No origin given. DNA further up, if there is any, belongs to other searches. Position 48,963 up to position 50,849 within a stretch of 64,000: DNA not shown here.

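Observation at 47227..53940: Tightly coupled six-gene surface copper/beta-helix operon: a candidate undescribed cell-envelope system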

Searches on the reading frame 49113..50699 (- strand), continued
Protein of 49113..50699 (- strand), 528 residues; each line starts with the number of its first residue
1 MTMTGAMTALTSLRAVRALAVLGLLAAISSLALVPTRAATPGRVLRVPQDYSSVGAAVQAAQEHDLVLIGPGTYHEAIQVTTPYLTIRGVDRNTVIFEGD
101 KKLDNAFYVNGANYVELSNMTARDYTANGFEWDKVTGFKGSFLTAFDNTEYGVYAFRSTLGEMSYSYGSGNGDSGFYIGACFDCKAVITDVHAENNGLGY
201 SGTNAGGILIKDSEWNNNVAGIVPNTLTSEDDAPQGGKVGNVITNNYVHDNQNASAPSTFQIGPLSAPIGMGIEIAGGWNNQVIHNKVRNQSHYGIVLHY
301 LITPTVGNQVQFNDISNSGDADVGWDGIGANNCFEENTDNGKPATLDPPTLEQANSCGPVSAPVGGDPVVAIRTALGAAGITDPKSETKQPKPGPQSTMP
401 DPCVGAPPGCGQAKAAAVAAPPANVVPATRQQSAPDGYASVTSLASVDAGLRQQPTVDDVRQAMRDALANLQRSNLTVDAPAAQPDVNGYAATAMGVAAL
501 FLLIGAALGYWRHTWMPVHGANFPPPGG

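Call 60: search_protein_families(library=ncbifam, proteins=[P0062, L072:9524-11545:+, L072:11935-12972:+, L067:9842-11107:+, L015:7773-9974:+, P0085], max_evalue=0.001)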
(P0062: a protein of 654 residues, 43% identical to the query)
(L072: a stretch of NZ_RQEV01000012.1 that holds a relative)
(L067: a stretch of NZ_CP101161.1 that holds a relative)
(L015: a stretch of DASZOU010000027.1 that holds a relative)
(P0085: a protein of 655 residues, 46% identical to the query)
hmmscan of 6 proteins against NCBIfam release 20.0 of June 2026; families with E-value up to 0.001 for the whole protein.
P0062 (654 aa): 5 families
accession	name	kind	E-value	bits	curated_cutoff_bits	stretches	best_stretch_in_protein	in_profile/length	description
TIGR03805.1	beta_helix_1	subfamily_domain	3e-18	66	141.5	1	157-396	1-249/314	parallel beta-helix domain-containing protein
TIGR03102.1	halo_cynanin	subfamily_domain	1.5e-10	41.1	93.8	1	46-120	39-114/115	halocyanin domain-containing protein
TIGR04247.1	NosD_copper_fam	subfamily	1.8e-06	26.8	300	1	157-227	1-66/377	nitrous oxide reductase family maturation protein NosD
TIGR02656.1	cyanin_plasto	equivalog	4.8e-06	26.9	87.85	1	46-120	14-98/99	plastocyanin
TIGR02657.1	amicyanin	equivalog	3.2e-05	24.3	110.2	1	49-108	11-75/83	amicyanin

L072:9524-11545:+ (673 aa): 6 families
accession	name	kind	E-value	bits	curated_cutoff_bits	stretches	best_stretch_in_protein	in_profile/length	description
TIGR03805.1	beta_helix_1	subfamily_domain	1.4e-21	76.9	141.5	1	172-414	1-252/314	parallel beta-helix domain-containing protein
TIGR04247.1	NosD_copper_fam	subfamily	3.6e-09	35.7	300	1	172-243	1-67/377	nitrous oxide reductase family maturation protein NosD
TIGR02656.1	cyanin_plasto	equivalog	7.2e-07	29.5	87.85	1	55-137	13-98/99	plastocyanin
TIGR02375.1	pseudoazurin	equivalog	1.3e-05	24.9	109.85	1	54-146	10-95/116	pseudoazurin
TIGR03102.1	halo_cynanin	subfamily_domain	5.4e-05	23.2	93.8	1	53-137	36-114/115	halocyanin domain-containing protein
TIGR02657.1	amicyanin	equivalog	0.00075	19.9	110.2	0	51-128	3-79/83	amicyanin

L072:11935-12972:+ (345 aa): 5 families
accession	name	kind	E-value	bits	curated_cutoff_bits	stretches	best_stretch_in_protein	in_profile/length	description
TIGR02376.1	Cu_nitrite_red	equivalog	6.4e-22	78.3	296.3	1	99-253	28-184/326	copper-containing nitrite reductase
TIGR01480.1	copper_res_A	subfamily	7e-15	54.5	478.95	1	104-231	51-182/593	copper resistance system multicopper oxidase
NF008205.1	PRK10965.1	equivalog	2.7e-05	23.2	525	0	113-211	60-163/529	multicopper oxidase CueO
TIGR03388.1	ascorbase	equivalog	3.6e-05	22.6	614.8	1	122-223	24-131/542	L-ascorbate oxidase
TIGR03389.1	laccase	equivalog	0.00011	21.1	558.9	1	120-230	24-144/539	laccase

L067:9842-11107:+ (421 aa): 3 families
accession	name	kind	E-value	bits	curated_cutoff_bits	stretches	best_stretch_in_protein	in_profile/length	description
TIGR03805.1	beta_helix_1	subfamily_domain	4.6e-21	75.2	141.5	1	64-304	1-250/314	parallel beta-helix domain-containing protein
TIGR04247.1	NosD_copper_fam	subfamily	4e-05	22.4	300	1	64-134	1-66/377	nitrous oxide reductase family maturation protein NosD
TIGR02811.1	formate_TAT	hypoth_equivalog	4.7e-05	23.6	48.45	1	4-51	10-55/66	formate dehydrogenase region TAT target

L015:7773-9974:+ (734 aa): 9 families
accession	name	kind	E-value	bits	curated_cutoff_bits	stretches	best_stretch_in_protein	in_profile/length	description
NF045554.1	AmiPhnlOxPhsA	equivalog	7.8e-53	179.9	950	3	227-468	116-367/581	O-aminophenol oxidase PhsA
NF008205.1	PRK10965.1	equivalog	1.1e-46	159.8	525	2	159-462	33-322/529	multicopper oxidase CueO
NF008135.0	PRK10883.1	equivalog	7.2e-29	100.6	581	2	168-430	45-288/471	cell division protein FtsP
TIGR01480.1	copper_res_A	subfamily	7.7e-13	47.7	478.95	1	504-611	492-592/593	copper resistance system multicopper oxidase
TIGR03389.1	laccase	equivalog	1.3e-09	37.4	558.9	1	188-436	21-259/539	laccase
TIGR03390.1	ascorbOXfungal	equivalog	6.8e-06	24.9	445.35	0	584-613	505-533/538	L-ascorbate oxidase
TIGR03388.1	ascorbase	equivalog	1.1e-05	24.3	614.8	0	184-306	15-129/542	L-ascorbate oxidase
TIGR02657.1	amicyanin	equivalog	7.7e-05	23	110.2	0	69-141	14-83/83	amicyanin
TIGR02376.1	Cu_nitrite_red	equivalog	0.00019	20.9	296.3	0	173-261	32-115/326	copper-containing nitrite reductase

P0085 (655 aa): 8 families
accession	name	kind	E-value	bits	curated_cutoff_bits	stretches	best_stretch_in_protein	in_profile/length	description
TIGR03805.1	beta_helix_1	subfamily_domain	3.8e-19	68.9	141.5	1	172-412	1-251/314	parallel beta-helix domain-containing protein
TIGR02656.1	cyanin_plasto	equivalog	5.3e-13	49.2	87.85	1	59-134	13-98/99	plastocyanin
TIGR03102.1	halo_cynanin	subfamily_domain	3.5e-11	43.2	93.8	1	59-134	38-114/115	halocyanin domain-containing protein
TIGR04247.1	NosD_copper_fam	subfamily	9.4e-09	34.3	300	1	172-241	1-66/377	nitrous oxide reductase family maturation protein NosD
TIGR02657.1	amicyanin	equivalog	1e-08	35.4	110.2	1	60-121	8-74/83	amicyanin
TIGR02375.1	pseudoazurin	equivalog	0.00021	21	109.85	1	60-142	12-95/116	pseudoazurin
TIGR04246.1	nitrous_NosZ_Gp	equivalog_domain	0.0003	19.2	625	1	53-136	489-578/578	Sec-dependent nitrous-oxide reductase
NF041896.1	pecestase_PemA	equivalog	0.00089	18.2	700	0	165-216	38-92/365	pectinesterase PemA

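Call 71: search_protein_families(library=pfam, proteins=[L077:1638-3218:+, L077:3222-3641:+, L077:3686-4042:+, L082:11548-14076:+, L082:14009-14641:+, L064:8709-9407:+, L066:1697-3097:+, L071:8049-9482:-, L067:8206-9456:-, L029:2869-4071:-], max_evalue=0.001)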
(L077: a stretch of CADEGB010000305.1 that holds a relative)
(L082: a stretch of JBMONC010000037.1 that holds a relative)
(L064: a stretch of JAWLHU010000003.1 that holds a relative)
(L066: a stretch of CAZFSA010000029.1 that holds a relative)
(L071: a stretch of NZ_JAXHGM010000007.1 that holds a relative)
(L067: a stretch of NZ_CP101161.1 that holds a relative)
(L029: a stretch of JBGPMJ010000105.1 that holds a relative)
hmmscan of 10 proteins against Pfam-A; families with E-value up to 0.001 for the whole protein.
L077:1638-3218:+ (527 aa): 2 families
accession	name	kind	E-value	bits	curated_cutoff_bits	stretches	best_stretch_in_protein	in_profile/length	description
PF07731.20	Cu-oxidase_2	-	6.5e-23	81.5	20.4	1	420-525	23-132/137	Multicopper oxidase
PF07732.21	Cu-oxidase_3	-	7.2e-17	62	21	1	301-396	16-117/119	Multicopper oxidase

L077:3222-3641:+ (140 aa): 1 family
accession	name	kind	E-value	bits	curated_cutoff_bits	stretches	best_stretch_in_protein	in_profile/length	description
PF00127.26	Copper-bind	-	2.4e-05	25.1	21.2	1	63-140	11-99/99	Copper binding proteins, plastocyanin/azurin family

L077:3686-4042:+ (119 aa): 1 family
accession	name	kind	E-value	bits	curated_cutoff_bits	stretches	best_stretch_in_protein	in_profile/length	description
PF00127.26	Copper-bind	-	5.5e-06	27.2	21.2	1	44-119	13-99/99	Copper binding proteins, plastocyanin/azurin family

L082:11548-14076:+ (843 aa): 2 families
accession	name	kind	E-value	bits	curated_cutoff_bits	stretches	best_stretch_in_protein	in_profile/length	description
PF13569.11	DUF4132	-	1e-50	172.6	27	1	456-635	1-179/179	Domain of unknown function (DUF4132)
PF24879.1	DUF7737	-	6.5e-21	74.7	27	1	739-841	1-103/103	Domain of unknown function (DUF7737)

L082:14009-14641:+ (211 aa): 2 families
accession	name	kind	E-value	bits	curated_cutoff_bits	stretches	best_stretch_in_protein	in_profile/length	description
PF13563.12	2_5_RNA_ligase2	-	3.7e-13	50.2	27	1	60-176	17-129/152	2'-5' RNA ligase superfamily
PF02834.22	LigT_PEase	-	0.00012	22.6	23.3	0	47-113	10-81/87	LigT like Phosphoesterase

L064:8709-9407:+ (233 aa): 8 families
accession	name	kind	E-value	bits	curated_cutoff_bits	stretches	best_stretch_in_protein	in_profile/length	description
PF00072.30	Response_reg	-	5e-22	78.6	30.2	1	24-136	1-111/111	Response regulator receiver domain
PF00196.25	GerE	-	1.5e-18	66.6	23.5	1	172-226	3-57/57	Bacterial regulatory proteins, luxR family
PF08281.18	Sigma70_r4_2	-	1.1e-07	31.8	25.7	1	167-210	6-50/54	Sigma-70, region 4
PF04545.22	Sigma70_r4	-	1.1e-05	25.3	24.1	1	169-215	2-49/50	Sigma-70, region 4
PF13412.12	HTH_24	-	6.6e-05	22.8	21.9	1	173-207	2-38/48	Winged helix-turn-helix DNA-binding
PF16968.11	TadZ_N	-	0.00015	22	26.4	1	30-144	11-123/133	Pilus assembly protein TadZ N-terminal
PF13384.12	HTH_23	-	0.0002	21.5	24.6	0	175-207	6-38/50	Homeodomain-like domain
PF08279.18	HTH_11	-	0.00092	19.5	25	0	175-210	1-39/55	HTH domain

L066:1697-3097:+ (467 aa): 1 family
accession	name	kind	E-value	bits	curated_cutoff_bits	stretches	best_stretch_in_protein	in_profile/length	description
PF25046.1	DUF7790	-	1.9e-31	109.9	23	2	316-420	122-223/272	Domain of unknown function (DUF7790)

L071:8049-9482:- (478 aa): 2 families
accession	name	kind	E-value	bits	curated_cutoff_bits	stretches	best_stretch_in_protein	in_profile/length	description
PF24041.1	DUF7350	-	1e-42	145.6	27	1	341-476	3-125/125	Domain of unknown function (DUF7350)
PF10634.15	Iron_transport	-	0.00017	22.2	21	1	219-275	59-115/150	Fe2+ transport protein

L067:8206-9456:- (417 aa): 2 families
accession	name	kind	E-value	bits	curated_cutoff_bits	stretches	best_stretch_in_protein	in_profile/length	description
PF24041.1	DUF7350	-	8.8e-54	181.3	27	2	293-415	2-124/125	Domain of unknown function (DUF7350)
PF10634.15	Iron_transport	-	2.2e-05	25.2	21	1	173-233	60-120/150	Fe2+ transport protein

L029:2869-4071:- (401 aa): 3 families
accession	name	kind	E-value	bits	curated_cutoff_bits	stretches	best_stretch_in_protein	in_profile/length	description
PF02518.31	HATPase_c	-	2.9e-27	95.7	26.4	1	292-400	1-108/111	Histidine kinase-, DNA gyrase B-, and HSP90-like ATPase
PF00512.31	HisKA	-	1.8e-13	50.8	26.9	1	183-246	1-65/66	His Kinase A (phospho-acceptor) domain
PF00672.30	HAMP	-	9.6e-13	48.7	25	1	127-179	1-53/53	HAMP domain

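Call 75: search_protein_representatives(alignment_id=A1)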
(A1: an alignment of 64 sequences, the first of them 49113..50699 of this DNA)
Query: 64 sequences, 549 profile positions. Proteins with E-value up to 0.001 (for the whole library): 41903; up to 1e-10: 6003; up to 1e-30: 805. The best 150 are listed.
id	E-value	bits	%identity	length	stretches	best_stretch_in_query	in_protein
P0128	5.3e-248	840.9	-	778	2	47-406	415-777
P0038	4.1e-237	805.0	-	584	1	27-548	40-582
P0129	2.2e-194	664.0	-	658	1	36-545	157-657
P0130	7.0e-193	659.0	-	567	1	13-547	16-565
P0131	1.6e-185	634.7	-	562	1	36-544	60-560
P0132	1.3e-180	618.5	-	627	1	30-544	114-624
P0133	4.3e-173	593.7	-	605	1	28-545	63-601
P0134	3.6e-171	587.3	-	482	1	33-490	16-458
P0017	8.3e-171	586.1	-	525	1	8-486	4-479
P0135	1.2e-170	585.6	-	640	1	27-545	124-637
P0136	2.0e-170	584.8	-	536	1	37-507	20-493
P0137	2.5e-168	577.9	-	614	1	37-413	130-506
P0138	4.1e-159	547.5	-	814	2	91-410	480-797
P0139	4.8e-159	547.3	-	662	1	21-540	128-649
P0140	7.6e-158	543.3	-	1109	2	14-428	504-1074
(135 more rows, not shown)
